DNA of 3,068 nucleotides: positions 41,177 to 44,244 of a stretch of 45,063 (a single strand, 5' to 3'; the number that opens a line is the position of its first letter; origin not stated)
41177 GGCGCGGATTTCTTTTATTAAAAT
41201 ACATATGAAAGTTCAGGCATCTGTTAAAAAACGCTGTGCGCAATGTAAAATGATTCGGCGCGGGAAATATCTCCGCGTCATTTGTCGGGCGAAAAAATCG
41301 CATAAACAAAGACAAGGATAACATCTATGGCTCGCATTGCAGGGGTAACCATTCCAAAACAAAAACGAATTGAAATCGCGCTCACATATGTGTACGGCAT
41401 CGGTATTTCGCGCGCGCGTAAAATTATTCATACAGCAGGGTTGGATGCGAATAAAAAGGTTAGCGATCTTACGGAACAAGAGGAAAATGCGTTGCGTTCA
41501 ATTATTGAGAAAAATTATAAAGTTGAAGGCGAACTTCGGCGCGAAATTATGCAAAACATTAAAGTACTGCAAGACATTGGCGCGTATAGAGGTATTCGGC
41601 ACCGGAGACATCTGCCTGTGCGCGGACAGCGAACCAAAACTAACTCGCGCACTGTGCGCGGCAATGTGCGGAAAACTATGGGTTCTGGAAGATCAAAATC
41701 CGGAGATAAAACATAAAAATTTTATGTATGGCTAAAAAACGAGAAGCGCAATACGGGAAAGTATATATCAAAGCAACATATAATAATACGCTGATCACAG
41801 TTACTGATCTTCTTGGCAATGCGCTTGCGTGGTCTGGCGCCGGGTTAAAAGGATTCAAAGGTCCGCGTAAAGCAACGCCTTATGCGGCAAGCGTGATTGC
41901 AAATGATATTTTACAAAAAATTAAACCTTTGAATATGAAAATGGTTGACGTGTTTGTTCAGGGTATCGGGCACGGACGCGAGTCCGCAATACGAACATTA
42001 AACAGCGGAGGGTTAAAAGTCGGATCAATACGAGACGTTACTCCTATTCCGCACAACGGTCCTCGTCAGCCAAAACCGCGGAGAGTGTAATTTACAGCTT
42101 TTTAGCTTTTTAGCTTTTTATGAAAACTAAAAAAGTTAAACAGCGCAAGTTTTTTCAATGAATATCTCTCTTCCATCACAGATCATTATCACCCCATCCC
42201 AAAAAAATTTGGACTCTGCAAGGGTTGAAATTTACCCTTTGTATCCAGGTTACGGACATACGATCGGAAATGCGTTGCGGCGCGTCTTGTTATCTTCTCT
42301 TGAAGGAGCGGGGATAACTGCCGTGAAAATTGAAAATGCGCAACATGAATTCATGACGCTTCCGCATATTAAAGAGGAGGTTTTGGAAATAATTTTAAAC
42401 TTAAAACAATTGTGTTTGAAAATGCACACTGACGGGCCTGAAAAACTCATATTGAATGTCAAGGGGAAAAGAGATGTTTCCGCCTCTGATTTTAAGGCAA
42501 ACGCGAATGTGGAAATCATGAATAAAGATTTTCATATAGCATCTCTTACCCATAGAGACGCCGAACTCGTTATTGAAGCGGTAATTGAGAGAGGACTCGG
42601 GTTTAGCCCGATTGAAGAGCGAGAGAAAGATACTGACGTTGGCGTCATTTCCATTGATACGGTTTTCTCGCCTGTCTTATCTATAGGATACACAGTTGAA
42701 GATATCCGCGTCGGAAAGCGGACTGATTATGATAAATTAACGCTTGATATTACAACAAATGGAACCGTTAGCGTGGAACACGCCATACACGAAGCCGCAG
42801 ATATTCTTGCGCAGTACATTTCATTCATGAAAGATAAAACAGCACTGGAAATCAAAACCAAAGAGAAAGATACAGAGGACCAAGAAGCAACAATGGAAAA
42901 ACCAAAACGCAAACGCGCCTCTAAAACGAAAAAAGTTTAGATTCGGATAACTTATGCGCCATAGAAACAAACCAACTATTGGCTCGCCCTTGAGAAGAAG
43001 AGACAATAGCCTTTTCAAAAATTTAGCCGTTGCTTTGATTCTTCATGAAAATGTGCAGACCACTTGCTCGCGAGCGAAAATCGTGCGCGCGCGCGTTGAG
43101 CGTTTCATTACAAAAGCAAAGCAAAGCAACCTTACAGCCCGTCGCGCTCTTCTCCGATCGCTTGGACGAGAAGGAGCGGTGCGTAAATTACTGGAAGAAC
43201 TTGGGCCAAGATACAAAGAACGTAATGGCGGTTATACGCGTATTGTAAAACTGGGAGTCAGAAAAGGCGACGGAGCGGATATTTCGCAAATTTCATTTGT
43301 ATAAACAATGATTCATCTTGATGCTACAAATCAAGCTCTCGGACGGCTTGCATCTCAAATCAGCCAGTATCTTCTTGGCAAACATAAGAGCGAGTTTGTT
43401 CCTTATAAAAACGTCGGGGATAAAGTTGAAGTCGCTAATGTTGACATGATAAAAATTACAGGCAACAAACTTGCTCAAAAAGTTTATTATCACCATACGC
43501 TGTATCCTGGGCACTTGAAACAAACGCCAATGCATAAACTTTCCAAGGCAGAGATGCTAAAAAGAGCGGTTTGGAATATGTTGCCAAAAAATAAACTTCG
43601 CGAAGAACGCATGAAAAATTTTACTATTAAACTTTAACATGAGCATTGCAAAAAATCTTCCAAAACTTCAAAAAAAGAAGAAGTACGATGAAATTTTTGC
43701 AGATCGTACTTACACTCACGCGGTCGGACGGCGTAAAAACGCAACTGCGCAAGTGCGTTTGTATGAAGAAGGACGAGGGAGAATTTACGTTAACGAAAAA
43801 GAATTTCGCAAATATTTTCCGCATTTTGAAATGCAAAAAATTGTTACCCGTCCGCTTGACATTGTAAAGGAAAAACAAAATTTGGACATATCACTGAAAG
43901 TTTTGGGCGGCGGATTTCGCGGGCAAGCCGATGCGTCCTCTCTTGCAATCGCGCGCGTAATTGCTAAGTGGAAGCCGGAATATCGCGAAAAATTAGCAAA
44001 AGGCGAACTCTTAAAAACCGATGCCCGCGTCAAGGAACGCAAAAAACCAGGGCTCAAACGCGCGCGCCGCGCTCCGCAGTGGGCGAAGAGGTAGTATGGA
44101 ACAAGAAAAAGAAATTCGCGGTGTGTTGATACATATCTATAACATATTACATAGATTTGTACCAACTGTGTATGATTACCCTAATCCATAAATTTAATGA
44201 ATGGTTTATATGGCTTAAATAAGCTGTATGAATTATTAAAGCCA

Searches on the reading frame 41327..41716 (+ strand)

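Call 10: search_protein_families(library=pfam, proteins=[window:41327-41716:+], max_evalue=0.001)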
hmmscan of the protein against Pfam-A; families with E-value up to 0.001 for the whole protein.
window:41327-41716:+ (129 aa): 1 family
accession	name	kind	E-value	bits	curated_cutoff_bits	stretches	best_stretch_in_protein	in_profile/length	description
PF00416.27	Ribosomal_S13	-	1.2e-28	100.5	31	1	3-109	1-128/128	Ribosomal protein S13/S18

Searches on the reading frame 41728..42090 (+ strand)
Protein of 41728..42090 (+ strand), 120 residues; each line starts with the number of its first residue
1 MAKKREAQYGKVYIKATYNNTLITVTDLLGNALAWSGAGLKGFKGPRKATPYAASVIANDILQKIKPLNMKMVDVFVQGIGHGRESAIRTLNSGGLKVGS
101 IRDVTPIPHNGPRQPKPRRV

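Call 10: search_protein_families(library=pfam, proteins=[window:41728-42090:+], max_evalue=0.001)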
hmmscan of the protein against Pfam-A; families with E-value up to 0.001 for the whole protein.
window:41728-42090:+ (120 aa): 1 family
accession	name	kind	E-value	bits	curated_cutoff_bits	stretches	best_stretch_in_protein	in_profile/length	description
PF00411.24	Ribosomal_S11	-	2.9e-37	127.9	25.1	1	10-119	1-110/110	Ribosomal protein S11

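Call 23: list_cluster_members(proteins=[window:41728-42090:+, window:41327-41716:+, window:34187-35941:+, window:33146-34183:+, window:27973-29442:+, window:42158-42940:+, window:19262-21199:+, window:7919-11440:-])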
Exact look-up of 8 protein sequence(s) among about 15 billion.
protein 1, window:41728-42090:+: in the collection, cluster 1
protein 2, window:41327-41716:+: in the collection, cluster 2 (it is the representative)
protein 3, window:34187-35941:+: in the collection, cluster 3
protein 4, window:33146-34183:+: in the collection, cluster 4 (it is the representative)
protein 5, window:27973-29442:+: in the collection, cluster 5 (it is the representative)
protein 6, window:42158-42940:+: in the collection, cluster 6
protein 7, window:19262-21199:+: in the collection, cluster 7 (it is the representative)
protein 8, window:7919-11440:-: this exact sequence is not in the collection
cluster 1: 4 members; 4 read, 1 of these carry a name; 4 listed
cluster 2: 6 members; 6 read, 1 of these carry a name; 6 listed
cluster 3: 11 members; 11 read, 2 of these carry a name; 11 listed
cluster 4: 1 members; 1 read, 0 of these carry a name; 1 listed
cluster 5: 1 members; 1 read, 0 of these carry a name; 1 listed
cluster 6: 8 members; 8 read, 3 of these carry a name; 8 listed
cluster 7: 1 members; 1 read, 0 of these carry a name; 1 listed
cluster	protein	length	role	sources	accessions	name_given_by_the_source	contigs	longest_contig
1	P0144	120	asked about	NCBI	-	-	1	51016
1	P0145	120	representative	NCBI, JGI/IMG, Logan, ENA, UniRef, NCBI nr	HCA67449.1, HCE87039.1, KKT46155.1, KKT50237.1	MAG: 30S ribosomal protein S11 [Candidatus Jacksonbacteria bacterium RIFOXYA2_FULL_44_7] | Small ribosomal subunit protein uS11 n=1 Tax=Candidatus Jacksonbacteria bacterium ... | MAG: Ribosomal protein S11 [Parcubacteria group bacterium GW2011_GWC2_44_17]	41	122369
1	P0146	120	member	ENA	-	-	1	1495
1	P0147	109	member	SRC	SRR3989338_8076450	-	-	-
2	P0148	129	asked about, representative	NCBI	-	-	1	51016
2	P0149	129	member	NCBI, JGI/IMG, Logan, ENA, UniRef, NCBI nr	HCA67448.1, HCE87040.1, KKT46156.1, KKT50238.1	MAG: 30S ribosomal protein S13 [Candidatus Jacksonbacteria bacterium RIFOXYA2_FULL_44_7] | Small ribosomal subunit protein uS13 n=1 Tax=Candidatus Jacksonbacteria bacterium ... | MAG: SSU ribosomal protein S13P [Parcubacteria group bacterium GW2011_GWC2_44_17]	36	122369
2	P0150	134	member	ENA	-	-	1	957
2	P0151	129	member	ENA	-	-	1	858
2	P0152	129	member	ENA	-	-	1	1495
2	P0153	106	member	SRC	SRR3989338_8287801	-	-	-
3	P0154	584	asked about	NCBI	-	-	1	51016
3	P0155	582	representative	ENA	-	-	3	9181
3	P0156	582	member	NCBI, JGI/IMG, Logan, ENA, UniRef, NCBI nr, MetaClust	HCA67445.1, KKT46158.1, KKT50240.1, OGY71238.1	MAG: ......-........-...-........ exonuclease RecJ [Parcubacteria group bacterium ... | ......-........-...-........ exonuclease RecJ n=1 Tax=Candidatus Jacksonbacteria ... | status=active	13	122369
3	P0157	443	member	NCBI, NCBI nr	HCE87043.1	MAG TPA: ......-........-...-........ exonuclease RecJ, partial [Candidatus ... | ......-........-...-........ exonuclease RecJ [Candidatus Jacksonbacteria bacterium]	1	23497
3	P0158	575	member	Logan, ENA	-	-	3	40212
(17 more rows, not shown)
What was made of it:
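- The organism is identified in call 23.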

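Call 25: find_encoding_contigs(protein=P0156, flank=8000, max_places=6)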
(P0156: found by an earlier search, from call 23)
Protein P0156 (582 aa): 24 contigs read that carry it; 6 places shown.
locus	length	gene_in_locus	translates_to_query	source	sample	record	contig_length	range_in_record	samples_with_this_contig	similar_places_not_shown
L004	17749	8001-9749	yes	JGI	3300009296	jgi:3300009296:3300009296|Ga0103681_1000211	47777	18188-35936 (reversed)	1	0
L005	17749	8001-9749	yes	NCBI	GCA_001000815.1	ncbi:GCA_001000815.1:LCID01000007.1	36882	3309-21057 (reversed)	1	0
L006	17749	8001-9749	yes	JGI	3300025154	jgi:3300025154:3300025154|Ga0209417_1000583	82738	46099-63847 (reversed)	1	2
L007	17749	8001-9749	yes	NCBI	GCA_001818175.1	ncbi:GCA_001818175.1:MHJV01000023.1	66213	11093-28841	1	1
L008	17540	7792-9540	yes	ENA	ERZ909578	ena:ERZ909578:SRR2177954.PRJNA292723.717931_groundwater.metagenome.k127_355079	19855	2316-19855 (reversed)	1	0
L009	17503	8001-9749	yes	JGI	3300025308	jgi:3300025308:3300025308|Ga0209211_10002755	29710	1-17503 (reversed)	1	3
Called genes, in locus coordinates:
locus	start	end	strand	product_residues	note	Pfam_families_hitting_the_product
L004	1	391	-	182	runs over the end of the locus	-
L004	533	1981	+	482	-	PF00749:tRNA-synt_1c, PF19269:Anticodon_2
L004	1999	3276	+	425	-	PF01551:Peptidase_M23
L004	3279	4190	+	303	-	PF07992:Pyr_redox_2, PF13738:Pyr_redox_3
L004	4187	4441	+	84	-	-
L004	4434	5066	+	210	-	PF08843:AbiEii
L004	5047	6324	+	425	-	-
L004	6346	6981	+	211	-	PF06130:PTAC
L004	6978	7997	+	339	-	PF00871:Acetate_kinase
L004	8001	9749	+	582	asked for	PF01368:DHH, PF02272:DHHA1, PF17768:RecJ_OB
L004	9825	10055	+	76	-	PF01176:eIF-1a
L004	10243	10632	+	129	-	PF00416:Ribosomal_S13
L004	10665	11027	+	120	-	PF00411:Ribosomal_S11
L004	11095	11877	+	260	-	PF01193:RNA_pol_L, PF01000:RNA_pol_A_bac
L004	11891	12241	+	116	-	PF01196:Ribosomal_L17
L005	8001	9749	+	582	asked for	PF01368:DHH, PF02272:DHHA1, PF17768:RecJ_OB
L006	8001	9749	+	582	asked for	PF01368:DHH, PF02272:DHHA1, PF17768:RecJ_OB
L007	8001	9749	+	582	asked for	PF01368:DHH, PF02272:DHHA1, PF17768:RecJ_OB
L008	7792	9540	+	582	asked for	PF01368:DHH, PF02272:DHHA1, PF17768:RecJ_OB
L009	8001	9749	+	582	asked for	PF01368:DHH, PF02272:DHHA1, PF17768:RecJ_OB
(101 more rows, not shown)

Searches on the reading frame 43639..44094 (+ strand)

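Call 69: search_protein_families(library=pfam, proteins=[window:43639-44094:+], max_evalue=0.0001)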
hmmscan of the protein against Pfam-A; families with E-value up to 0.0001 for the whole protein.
window:43639-44094:+ (151 aa): 1 family
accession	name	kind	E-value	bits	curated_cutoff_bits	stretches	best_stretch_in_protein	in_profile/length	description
PF00380.25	Ribosomal_S9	-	5.5e-38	130.6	22.5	1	30-151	1-121/121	Ribosomal protein S9/S16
